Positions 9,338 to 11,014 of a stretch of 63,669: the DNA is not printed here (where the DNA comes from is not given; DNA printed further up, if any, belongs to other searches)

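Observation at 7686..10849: Orphan 2-oxoacid chain-extension module (DRE-TIM synthase plus fused isomerase, no dehydrogenase) with altered substrate motifs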

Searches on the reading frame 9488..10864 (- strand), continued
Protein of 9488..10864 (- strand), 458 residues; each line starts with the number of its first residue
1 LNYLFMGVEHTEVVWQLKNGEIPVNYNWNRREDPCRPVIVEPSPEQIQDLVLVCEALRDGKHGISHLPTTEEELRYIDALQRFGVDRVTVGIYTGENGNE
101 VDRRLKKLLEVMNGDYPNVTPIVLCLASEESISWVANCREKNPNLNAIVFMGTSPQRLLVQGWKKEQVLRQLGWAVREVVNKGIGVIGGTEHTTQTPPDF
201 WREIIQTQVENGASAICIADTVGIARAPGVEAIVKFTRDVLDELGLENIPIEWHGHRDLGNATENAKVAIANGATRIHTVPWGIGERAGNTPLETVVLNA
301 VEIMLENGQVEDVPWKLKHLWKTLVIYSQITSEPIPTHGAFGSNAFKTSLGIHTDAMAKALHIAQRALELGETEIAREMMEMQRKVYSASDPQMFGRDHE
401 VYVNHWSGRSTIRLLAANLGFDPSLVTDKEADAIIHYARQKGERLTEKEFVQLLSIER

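Call 11: search_solved_structures(query=window:9488-10864:-, max_evalue=0.001, show_alignments=4)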
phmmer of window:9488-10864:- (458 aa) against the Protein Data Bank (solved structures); distinct sequences matched with E-value up to 0.001: 18.
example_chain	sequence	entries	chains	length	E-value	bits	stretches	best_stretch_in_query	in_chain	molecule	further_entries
4ov4_A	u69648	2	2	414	2.5e-18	69.1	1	56-374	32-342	2-isopropylmalate synthase | isopropylmalate synthase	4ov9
3rmj_A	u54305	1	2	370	6.3e-18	67.8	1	48-359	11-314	2-isopropylmalate synthase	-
6ktq_A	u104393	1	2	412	1.2e-15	60.2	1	147-354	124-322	Homocitrate synthase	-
6e1j_A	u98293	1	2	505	2.6e-15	59.2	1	55-359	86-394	2-isopropylmalate synthase, A genome specific 1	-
3eeg_A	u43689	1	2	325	3.2e-15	58.9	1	56-359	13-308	2-isopropylmalate synthase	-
3ewb_X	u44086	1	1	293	4.2e-15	58.5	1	56-336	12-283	2-isopropylmalate synthase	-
3a9i_A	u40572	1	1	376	1.3e-11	47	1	215-361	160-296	Homocitrate synthase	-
2ztj_A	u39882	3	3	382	1.3e-11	47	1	215-361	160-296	Homocitrate synthase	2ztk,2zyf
3ivs_A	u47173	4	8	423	2.1e-10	43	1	176-357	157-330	Homocitrate synthase, mitochondrial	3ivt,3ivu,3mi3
3ble_A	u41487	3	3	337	5.8e-10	41.6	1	53-356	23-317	Citramalate synthase from Leptospira interrogans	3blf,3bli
4lrs_A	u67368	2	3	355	3.6e-08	35.6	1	202-308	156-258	4-hydroxy-2-oxovalerate aldolase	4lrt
8ih7_A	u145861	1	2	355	5.8e-08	35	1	206-308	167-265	4-hydroxy-2-oxovalerate aldolase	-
1sr9_A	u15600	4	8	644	3.2e-07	32.5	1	246-413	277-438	2-isopropylmalate synthase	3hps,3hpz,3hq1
3fig_A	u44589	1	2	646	3.2e-07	32.5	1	246-413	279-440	2-isopropylmalate synthase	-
3hpx_A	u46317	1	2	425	2.4e-06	29.6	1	246-400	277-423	2-isopropylmalate synthase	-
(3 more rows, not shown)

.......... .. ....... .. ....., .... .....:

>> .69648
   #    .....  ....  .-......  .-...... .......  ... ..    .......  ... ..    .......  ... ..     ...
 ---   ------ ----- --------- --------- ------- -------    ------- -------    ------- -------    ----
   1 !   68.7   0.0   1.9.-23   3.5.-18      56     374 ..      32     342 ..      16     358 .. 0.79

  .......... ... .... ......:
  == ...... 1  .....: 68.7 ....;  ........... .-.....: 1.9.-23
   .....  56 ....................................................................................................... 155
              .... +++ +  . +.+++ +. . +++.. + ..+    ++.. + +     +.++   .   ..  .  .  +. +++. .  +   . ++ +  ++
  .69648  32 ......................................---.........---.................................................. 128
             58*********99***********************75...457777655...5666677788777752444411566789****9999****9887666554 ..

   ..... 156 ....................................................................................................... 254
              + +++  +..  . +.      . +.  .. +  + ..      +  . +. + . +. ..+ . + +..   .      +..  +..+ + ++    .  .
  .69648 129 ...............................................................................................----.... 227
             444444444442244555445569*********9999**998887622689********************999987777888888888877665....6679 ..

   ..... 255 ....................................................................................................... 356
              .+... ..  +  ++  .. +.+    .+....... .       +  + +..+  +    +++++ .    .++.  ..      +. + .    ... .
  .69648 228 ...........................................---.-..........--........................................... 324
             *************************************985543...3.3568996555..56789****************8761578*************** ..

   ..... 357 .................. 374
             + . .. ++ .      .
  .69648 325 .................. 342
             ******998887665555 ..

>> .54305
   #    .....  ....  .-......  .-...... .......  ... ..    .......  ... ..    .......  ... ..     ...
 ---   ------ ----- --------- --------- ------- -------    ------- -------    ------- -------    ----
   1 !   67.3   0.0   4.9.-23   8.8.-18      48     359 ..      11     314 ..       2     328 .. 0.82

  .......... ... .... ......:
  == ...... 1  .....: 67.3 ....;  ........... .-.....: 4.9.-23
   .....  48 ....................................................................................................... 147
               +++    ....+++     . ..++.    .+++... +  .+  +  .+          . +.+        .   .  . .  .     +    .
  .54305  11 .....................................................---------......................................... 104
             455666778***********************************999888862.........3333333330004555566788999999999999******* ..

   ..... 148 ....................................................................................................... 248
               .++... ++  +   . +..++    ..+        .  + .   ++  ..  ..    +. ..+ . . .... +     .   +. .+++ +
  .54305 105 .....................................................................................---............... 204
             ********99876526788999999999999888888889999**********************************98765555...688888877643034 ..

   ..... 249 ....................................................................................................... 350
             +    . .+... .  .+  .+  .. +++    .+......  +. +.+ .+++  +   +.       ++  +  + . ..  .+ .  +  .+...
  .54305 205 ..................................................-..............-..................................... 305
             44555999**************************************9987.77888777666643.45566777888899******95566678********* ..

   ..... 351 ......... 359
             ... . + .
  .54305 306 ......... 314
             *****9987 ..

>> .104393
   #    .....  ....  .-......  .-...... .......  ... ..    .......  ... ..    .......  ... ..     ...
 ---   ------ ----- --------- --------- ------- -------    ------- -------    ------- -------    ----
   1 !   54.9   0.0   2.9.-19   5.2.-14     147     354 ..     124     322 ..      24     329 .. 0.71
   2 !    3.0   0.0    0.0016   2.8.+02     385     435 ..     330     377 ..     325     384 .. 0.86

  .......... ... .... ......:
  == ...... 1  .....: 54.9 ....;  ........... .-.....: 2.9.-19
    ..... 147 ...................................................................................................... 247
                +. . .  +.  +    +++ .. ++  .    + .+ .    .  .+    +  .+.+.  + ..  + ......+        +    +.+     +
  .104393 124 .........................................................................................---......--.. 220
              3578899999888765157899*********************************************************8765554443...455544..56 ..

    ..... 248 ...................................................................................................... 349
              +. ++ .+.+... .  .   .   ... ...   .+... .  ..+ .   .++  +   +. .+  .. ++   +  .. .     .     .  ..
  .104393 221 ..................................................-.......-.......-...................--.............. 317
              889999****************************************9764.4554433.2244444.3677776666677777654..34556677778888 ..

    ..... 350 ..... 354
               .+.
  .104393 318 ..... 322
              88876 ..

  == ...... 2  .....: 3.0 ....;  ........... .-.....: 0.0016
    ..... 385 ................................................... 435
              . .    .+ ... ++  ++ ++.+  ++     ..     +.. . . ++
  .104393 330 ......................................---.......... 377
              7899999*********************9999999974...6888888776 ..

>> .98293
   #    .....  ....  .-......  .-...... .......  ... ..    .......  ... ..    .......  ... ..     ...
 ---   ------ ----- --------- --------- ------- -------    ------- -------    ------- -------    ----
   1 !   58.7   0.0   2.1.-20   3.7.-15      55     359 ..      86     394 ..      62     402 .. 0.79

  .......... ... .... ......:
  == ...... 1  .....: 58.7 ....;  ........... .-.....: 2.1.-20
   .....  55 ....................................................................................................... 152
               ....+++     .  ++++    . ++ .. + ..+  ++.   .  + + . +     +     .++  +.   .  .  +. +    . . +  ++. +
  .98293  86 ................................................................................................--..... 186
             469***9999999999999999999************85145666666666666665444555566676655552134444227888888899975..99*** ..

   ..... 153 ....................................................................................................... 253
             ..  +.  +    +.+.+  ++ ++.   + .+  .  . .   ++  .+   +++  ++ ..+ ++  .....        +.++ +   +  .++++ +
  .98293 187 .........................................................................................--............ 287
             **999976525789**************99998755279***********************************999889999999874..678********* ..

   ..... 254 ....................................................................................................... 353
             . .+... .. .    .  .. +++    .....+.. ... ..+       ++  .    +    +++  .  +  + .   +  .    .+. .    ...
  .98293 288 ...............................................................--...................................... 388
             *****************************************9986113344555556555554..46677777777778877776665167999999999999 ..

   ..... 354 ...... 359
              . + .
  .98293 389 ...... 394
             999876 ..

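Call 16: find_related_loci(query=A2, collection=genome_contigs, flank=10000)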
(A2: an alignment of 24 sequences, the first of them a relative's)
Query A2 (453 aa) in genome_contigs; peptide patterns used: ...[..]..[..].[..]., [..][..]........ (x = any residue, [..] = any of these).
600 stretches matched a pattern (row limit reached: there are more); 595 encode a relative of the query (tblastn E <= 1e-3); the best 80 are kept; 80 distinct loci.
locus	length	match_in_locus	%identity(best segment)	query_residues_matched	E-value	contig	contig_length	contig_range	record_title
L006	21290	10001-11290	41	17-445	3e-100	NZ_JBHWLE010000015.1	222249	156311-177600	Streptomyces sp. NPDC059919 NPDC059919_392_H6.ctg-0015, whole genome shotgun sequence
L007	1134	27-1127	27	21-417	3e-43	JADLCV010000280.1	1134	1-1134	MAG: Rhodobacteraceae bacterium isolate SJ247 c_000001792917, whole genome shotgun sequence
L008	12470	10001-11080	29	21-410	2e-40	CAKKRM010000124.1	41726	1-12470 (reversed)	Anaerolineales bacterium isolate Hainich-H51-bin274-1-1 genome assembly, contig: H51-bin274_1_1_Hain_H51_02um_R2_244_len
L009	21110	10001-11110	26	41-442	1e-27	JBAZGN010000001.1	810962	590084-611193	MAG: Candidatus Omnitrophota bacterium isolate SO_2017_LW3_46 NODE_6_length_810962_cov_4.668257_LW162_2017, whole genome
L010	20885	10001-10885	30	52-354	1e-27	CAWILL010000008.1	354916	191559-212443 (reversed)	MAG: uncultured Acidobacteriota bacterium isolate MFD03346.bin.1.125 genome assembly, contig: contig_1716, whole genome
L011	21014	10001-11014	29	52-419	7e-27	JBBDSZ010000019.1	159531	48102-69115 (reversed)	MAG: Paenibacillaceae bacterium isolate LejiaC_42_57 Lejia_C_174_length_159531_cov_36, whole genome shotgun sequence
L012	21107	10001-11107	27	52-450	1e-26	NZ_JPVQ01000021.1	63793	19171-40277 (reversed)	Ureibacillus massiliensis 4400831 = CIP 108448 = CCUG 49529 contig24, whole genome shotgun sequence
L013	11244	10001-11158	26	40-453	2e-26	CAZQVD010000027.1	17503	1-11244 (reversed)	MAG TPA_asm: uncultured Dehalococcoidia bacterium isolate SRP092902_co1_200 genome assembly, contig: NODE_4776_length_17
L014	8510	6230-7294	26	52-448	2e-26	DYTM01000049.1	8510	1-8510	MAG TPA_asm: Methanomassiliicoccus sp. isolate DR5_59_6 Afr_mines_DR5_1616_length_8510_cov_2_662567, whole genome shotgu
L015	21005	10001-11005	28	52-416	4e-26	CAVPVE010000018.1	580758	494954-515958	MAG: uncultured Acidobacteriaceae bacterium isolate MFD00008.bin.2.87 genome assembly, contig: contig_33478, whole genom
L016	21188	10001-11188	25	17-453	7e-26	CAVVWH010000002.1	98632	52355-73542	MAG: uncultured Bacillaceae bacterium isolate MFD07841.bin.3.76 genome assembly, contig: contig_11683, whole genome shot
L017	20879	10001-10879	31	52-352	2e-25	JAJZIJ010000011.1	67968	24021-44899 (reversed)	MAG: Acidobacteria bacterium isolate LSA3.bin29 NODE_460_length_67968_cov_3.107369, whole genome shotgun sequence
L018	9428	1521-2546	27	52-438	2e-25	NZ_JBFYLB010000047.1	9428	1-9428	MAG: Methanomethylovorans sp. isolate PPR_0024 k121_1157797, whole genome shotgun sequence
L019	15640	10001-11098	25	39-449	6e-25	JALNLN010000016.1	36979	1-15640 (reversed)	MAG: Candidatus Geocrenenecus dongiae isolate ZZQ.bins.17.201803 NODE_768_length_36979_cov_21.871757, whole genome shotg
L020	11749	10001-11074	27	52-439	5e-25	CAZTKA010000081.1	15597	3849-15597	MAG TPA_asm: uncultured Bordetella sp. isolate binchicken_co107_121 genome assembly, contig: NODE_9028_length_15597_cov_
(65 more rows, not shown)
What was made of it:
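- Tried and rejected: The genome_contigs scan with the family alignment (call 16) was swamped by the generic GERAGN pattern.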

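Call 17: find_encoding_contigs(protein=P0014, flank=10000, max_places=1)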
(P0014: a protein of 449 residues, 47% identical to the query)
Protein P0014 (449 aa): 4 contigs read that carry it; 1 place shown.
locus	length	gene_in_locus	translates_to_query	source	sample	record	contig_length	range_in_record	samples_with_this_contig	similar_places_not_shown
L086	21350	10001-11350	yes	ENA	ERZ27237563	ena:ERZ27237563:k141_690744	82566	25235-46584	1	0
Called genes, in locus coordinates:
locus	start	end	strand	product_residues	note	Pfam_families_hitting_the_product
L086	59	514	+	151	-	PF07963:N_methyl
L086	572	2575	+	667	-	PF11028:TMEM260_N, PF28495:TMEM260_2 (weak)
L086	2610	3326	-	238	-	PF02353:CMAS (weak), PF08003:Methyltransf_9, PF13489:Methyltransf_23, PF06325:PrmA, PF13847:Methyltransf_31, PF08241:Methyltransf_11, PF08242:Methyltransf_12, PF13649:Methyltransf_25, +1 more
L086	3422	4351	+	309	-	PF00535:Glycos_transf_2, PF13641:Glyco_tranf_2_3, PF13632:Glyco_trans_2_3 (weak)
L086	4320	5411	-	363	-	PF00535:Glycos_transf_2, PF10111:Glyco_tranf_2_2 (weak), PF13641:Glyco_tranf_2_3, PF13632:Glyco_trans_2_3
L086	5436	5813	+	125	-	PF00072:Response_reg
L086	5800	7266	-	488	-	PF00512:HisKA, PF02518:HATPase_c, PF13589:HATPase_c_3 (weak)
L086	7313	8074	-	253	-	PF01300:Sua5_yciO_yrdC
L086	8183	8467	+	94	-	-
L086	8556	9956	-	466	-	PF00512:HisKA, PF02518:HATPase_c, PF13589:HATPase_c_3 (faint)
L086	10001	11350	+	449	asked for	PF00682:HMGL-like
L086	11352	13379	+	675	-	PF00694:Aconitase_C, PF00330:Aconitase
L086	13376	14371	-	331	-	-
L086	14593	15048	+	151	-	PF03928:HbpS-like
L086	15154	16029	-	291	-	PF00226:DnaJ, PF01556:DnaJ_C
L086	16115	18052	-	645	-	PF00012:HSP70, PF06723:MreB_Mbl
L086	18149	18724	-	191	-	PF01025:GrpE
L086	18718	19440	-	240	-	PF01628:HrcA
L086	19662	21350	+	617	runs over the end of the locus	PF04041:Glyco_hydro_130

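Call 18: find_encoding_contigs(protein=P0056, flank=10000, max_places=1)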
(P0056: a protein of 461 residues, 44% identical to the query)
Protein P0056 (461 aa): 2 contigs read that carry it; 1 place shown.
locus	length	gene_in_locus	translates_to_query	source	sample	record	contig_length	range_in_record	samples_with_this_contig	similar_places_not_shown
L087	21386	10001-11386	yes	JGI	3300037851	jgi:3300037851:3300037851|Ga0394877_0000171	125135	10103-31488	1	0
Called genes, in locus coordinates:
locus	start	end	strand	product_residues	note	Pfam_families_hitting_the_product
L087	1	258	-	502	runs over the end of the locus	-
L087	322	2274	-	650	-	-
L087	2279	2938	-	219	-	-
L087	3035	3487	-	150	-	-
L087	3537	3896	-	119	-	PF05635:23S_rRNA_IVP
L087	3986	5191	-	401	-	PF28597:T2SSF_N, PF00482:T2SSF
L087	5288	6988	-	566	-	PF05157:MshEN, PF00437:T2SSE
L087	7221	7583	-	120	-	PF00072:Response_reg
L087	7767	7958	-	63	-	-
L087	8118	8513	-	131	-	PF00072:Response_reg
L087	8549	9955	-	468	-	PF00512:HisKA, PF02518:HATPase_c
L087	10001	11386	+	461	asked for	PF00682:HMGL-like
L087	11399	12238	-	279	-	PF01300:Sua5_yciO_yrdC (faint)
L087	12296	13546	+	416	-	PF00155:Aminotran_1_2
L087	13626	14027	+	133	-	PF03928:HbpS-like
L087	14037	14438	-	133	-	-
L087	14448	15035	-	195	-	PF00694:Aconitase_C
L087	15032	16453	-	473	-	PF00330:Aconitase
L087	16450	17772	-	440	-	PF07884:VKOR, PF01180:DHO_dh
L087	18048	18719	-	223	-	PF00963:Cohesin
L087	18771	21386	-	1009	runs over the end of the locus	PF13570:Beta-prop_ACSF4, PF13360:PQQ_2, PF25292:Beta-prop_CGLA (faint)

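Call 19: find_encoding_contigs(protein=P0064, flank=10000, max_places=1)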
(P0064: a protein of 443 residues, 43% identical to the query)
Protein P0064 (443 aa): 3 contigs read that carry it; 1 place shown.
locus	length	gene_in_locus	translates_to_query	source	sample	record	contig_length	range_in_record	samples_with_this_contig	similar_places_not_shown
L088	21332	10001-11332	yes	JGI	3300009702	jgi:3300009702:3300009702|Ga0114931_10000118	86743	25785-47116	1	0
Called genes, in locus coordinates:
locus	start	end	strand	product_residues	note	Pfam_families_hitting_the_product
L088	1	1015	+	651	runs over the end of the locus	PF08309:LVIVD (faint)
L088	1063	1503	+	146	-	-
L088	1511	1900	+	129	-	-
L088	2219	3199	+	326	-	PF13399:LytR_C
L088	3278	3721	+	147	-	PF07963:N_methyl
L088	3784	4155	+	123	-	PF00072:Response_reg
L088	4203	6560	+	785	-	PF26449:DUF8128, PF01935:DUF87, PF10412:TrwB_AAD_bind (weak)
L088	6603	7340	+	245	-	PF00970:FAD_binding_6, PF00175:NAD_binding_1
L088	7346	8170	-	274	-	-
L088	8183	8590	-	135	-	PF00072:Response_reg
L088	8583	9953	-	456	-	PF00512:HisKA, PF02518:HATPase_c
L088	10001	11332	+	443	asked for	PF00682:HMGL-like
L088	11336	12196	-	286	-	-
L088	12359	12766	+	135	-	PF03928:HbpS-like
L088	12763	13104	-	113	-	-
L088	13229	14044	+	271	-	PF01381:HTH_3 (weak), PF13560:HTH_31 (weak)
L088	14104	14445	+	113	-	-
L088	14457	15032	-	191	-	-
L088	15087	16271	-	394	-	-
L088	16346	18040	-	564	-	PF03717:PBP_dimer, PF00905:Transpeptidase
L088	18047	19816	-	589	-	PF03135:CagE_TrbE_VirB (faint), PF01935:DUF87, PF12846:AAA_10, PF19044:P-loop_TraG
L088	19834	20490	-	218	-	PF26593:TraC-like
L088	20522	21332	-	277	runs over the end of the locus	PF12666:PrgI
